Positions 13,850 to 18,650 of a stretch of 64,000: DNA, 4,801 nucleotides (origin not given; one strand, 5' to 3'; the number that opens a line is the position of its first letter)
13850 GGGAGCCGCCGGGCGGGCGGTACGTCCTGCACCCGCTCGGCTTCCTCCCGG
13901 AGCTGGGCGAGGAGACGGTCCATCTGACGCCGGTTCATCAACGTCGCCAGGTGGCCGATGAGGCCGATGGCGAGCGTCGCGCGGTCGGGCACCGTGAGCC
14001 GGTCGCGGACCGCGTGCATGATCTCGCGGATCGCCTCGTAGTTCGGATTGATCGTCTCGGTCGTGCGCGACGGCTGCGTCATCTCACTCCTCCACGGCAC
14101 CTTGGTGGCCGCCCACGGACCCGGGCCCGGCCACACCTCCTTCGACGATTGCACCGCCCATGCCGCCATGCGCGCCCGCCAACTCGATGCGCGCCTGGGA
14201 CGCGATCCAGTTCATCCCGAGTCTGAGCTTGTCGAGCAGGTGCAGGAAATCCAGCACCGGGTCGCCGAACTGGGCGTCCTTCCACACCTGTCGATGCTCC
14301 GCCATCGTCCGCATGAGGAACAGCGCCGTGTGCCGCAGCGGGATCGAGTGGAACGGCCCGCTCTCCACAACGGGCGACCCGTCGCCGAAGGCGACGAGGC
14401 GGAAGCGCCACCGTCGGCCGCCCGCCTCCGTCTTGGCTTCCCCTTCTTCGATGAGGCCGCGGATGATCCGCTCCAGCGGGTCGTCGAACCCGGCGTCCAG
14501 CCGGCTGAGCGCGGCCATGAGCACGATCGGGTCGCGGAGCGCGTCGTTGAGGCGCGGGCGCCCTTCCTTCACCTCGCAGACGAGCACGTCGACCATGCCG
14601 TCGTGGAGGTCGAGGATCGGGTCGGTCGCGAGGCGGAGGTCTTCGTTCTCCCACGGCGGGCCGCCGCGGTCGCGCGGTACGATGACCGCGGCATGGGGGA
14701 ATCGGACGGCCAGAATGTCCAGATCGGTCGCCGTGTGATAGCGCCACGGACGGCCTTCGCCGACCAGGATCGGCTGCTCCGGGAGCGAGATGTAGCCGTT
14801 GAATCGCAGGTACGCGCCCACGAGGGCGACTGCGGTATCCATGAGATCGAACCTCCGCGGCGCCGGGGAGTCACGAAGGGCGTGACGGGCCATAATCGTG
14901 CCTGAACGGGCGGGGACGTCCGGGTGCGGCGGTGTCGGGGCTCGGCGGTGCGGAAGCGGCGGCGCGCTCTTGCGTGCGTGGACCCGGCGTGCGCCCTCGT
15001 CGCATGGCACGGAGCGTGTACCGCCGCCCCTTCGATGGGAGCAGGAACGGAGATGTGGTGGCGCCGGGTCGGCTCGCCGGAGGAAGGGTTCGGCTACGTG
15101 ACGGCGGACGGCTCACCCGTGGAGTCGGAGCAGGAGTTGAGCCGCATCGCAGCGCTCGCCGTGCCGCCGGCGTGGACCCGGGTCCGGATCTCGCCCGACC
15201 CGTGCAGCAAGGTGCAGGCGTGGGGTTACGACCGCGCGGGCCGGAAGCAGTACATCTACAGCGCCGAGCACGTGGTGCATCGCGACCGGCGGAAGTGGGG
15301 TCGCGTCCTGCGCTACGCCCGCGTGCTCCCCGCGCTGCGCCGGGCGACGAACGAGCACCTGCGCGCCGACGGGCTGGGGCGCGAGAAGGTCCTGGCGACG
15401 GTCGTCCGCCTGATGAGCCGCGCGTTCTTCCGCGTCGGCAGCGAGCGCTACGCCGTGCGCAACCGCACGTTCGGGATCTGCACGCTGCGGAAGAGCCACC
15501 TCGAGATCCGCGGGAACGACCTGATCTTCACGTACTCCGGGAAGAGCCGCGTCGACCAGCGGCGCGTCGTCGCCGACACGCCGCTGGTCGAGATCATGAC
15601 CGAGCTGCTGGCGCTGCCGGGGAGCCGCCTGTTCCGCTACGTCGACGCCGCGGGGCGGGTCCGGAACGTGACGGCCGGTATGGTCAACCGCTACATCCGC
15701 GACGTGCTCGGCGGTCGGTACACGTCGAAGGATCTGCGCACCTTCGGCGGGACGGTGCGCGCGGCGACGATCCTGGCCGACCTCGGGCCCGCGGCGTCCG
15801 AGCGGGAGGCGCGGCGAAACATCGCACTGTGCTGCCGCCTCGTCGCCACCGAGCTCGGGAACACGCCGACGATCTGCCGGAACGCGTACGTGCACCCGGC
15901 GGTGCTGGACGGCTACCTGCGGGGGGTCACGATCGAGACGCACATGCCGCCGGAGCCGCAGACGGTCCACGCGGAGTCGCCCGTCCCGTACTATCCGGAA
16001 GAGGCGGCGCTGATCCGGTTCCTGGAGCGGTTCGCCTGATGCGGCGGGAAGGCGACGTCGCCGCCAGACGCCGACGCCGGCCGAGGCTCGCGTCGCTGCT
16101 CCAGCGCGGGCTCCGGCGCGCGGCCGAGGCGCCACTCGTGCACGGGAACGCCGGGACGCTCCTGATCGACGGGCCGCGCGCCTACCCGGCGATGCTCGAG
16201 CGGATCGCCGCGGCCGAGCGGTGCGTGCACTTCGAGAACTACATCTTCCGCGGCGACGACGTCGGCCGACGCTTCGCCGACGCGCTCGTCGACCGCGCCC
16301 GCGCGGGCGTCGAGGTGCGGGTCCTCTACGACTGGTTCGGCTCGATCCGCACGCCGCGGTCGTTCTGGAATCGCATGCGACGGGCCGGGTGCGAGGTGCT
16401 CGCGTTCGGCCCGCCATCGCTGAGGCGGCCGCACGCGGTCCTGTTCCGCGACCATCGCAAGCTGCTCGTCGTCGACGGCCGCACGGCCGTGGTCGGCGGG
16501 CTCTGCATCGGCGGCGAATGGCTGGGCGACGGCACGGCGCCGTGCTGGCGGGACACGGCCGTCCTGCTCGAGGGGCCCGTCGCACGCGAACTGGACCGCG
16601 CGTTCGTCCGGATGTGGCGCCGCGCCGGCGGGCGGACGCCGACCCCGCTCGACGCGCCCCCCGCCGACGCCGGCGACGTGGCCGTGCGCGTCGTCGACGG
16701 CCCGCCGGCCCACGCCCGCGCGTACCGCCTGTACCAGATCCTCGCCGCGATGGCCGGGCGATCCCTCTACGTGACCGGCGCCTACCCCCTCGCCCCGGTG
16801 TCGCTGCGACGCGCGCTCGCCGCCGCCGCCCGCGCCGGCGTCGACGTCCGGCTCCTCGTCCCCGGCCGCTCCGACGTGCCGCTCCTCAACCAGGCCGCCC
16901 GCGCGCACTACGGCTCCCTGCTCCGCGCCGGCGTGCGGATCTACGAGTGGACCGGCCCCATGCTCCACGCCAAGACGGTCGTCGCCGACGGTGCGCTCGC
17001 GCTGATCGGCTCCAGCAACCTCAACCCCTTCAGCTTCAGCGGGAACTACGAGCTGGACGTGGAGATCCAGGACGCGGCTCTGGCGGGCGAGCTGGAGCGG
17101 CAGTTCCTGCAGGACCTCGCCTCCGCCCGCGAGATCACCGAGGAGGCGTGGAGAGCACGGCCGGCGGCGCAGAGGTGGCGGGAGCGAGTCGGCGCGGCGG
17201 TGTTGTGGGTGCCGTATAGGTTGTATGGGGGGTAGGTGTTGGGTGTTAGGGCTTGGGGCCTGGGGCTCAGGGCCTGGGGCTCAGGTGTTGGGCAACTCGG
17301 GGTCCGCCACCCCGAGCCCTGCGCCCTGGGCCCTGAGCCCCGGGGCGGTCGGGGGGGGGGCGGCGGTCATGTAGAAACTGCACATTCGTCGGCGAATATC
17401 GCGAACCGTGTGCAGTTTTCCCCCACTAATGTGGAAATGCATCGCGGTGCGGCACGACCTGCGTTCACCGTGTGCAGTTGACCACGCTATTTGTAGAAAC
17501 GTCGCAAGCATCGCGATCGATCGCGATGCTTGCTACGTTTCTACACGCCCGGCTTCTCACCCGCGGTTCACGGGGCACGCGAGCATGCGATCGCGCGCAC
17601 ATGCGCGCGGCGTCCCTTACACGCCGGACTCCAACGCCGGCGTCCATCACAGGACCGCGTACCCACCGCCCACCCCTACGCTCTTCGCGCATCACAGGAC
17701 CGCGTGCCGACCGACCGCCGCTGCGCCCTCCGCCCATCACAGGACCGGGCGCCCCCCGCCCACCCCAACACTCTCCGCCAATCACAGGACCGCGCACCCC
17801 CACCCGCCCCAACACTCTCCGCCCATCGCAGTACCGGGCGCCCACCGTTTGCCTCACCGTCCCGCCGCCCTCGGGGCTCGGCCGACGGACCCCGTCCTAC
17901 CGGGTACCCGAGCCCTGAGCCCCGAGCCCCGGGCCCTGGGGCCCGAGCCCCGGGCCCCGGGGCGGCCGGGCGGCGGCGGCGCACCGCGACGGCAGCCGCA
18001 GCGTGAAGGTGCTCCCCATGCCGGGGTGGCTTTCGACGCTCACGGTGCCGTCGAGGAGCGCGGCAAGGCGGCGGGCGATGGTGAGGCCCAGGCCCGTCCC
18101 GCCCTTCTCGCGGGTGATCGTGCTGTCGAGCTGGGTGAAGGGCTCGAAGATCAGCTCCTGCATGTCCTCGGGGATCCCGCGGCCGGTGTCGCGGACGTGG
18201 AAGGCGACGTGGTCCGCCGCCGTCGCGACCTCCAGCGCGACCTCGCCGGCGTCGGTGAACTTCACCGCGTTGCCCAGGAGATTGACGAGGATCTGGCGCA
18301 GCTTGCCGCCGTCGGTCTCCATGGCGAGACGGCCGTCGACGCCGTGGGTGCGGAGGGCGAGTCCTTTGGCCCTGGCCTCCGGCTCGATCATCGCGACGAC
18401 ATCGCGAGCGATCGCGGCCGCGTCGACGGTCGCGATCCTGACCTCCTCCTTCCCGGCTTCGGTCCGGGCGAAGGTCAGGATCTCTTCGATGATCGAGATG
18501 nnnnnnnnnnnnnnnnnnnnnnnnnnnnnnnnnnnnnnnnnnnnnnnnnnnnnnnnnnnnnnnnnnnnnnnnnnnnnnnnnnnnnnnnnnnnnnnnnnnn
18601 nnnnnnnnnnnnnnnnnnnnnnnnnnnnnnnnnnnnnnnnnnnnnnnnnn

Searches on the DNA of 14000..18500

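Call 61: search_rna_families(source=window, start=14000, end=18500, threshold=evalue, max_evalue=1)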
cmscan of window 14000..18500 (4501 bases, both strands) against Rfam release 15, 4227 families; matches with E-value up to 1: 5.
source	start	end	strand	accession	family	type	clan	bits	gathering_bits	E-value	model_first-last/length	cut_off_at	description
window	17489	17548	-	RF04020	mir-4859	Gene; miRNA;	-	29.5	100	0.01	1-80/80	no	mir-4859 microRNA precursor family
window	17262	17341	+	RF03703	mir-3622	Gene; miRNA;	-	28.8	78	0.031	1-84/84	no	mir-3622 microRNA precursor family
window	17262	17341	-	RF03703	mir-3622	Gene; miRNA;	-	23.9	78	0.49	1-84/84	no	mir-3622 microRNA precursor family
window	18148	18229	+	RF03023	rpfG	Gene; sRNA;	-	21.7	75.9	0.17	1-85/85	no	rpfG RNA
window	17256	17327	+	RF03307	mir-1825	Gene; miRNA;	-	21.4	70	0.65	1-52/52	no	mir-1825 microRNA precursor family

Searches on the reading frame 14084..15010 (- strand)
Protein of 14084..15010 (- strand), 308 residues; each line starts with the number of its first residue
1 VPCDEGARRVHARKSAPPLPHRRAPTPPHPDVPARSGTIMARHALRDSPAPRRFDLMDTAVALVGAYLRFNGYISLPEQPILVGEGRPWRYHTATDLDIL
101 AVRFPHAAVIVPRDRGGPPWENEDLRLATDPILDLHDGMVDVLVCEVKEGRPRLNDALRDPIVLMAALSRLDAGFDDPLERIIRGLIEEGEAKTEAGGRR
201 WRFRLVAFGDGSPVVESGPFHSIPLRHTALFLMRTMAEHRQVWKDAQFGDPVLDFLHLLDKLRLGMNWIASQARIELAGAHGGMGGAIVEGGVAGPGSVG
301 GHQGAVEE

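Call 3: search_protein_families(library=pfam, proteins=[window:14084-15010:-], max_evalue=0.01)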
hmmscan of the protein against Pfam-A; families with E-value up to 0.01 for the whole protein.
window:14084-15010:- (308 aa): 0 families

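Call 4: search_protein_families(library=ncbifam, proteins=[window:14084-15010:-], max_evalue=0.01)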
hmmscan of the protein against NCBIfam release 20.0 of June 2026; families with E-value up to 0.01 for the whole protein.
window:14084-15010:- (308 aa): 0 families

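Call 35: search_protein_families(library=pfam, proteins=[window:14087-14893:-], max_evalue=0.05)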
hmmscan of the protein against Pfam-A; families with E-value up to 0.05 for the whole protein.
window:14087-14893:- (269 aa): 1 family
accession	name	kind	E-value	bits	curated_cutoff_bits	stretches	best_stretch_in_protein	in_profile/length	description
PF14525.12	AraC_binding_2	-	0.012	15.8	27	1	38-104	79-136/173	AraC-binding-like domain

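Call 55: find_homologous_proteins(query=window:14087-14893:-, max_evalue=0.001)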
Query window:14087-14893:- (269 aa): 449 proteins with E <= 0.001 among 4651 candidates; the best 120 are listed.
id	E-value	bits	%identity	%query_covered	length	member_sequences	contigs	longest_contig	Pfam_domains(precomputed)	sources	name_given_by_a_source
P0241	1.6e-165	567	100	94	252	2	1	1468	-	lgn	-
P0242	1.5e-141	489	83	94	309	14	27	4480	-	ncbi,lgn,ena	ncbi:MAG: hypothetical protein FWJ74_10890 [Gemmatimonadota bacterium]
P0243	1.1e-119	417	84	75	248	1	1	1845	-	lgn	-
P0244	1.5e-119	416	81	84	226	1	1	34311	-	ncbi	ncbi:MAG TPA: hypothetical protein VF212_15460 [Longimicrobiales bacterium]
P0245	2.5e-119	416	84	80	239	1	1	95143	-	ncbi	ncbi:MAG TPA: hypothetical protein VF212_12100 [Longimicrobiales bacterium]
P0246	6.2e-117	408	80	81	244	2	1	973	-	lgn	-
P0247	6.9e-116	404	78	83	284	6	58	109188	-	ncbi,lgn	-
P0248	1.1e-114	400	79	81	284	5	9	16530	-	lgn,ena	-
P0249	2.1e-113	396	77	86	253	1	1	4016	-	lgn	-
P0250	2.0e-106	373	69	94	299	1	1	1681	-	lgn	-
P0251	2.6e-106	373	71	90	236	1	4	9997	-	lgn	-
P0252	9.7e-104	365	78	72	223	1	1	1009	-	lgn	-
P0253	7.7e-102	358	75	80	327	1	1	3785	PF00403.33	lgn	-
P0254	3.0e-101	356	76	73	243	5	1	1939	-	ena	-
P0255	1.0e-99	351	71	80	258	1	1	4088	-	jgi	-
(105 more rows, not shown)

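Call 63: predict_structure(alignment_id=A4)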
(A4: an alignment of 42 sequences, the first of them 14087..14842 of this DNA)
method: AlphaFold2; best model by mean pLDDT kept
length: 252 residues; sequences in the alignment: 42
mean_pLDDT: 78.2   pTM: 0.75
mean pLDDT of the five models: 78.2, 77.2, 76.8, 74.9, 66.0
residues with pLDDT >= 90: 103; 70-90: 71; 50-70: 44; < 50: 34
segments of 3 or more residues with pLDDT < 50: 33-38, 227-247, 249-252
pLDDT, mean of each block of 10 residues (from residue 1): 86 91 60 51 89 62 57 91 94 92 89 90 97 97 96 92 94 90 76 81 77 67 54 43 44 47
secondary structure, 60 per line:
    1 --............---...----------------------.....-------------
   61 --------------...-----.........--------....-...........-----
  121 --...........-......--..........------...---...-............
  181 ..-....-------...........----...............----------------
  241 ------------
elements in order: H3-14 E18-20 E43-47 E83-91 H100-103 H105-115 H123-133 E135-140 E143-152 E165-167 H169-182 H184-187 H195-205 H210-224

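Call 69: search_protein_families(library=padloc, proteins=[window:14087-14893:-], max_evalue=0.001)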
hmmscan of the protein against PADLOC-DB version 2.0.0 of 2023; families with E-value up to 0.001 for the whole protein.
window:14087-14893:- (269 aa): 0 families
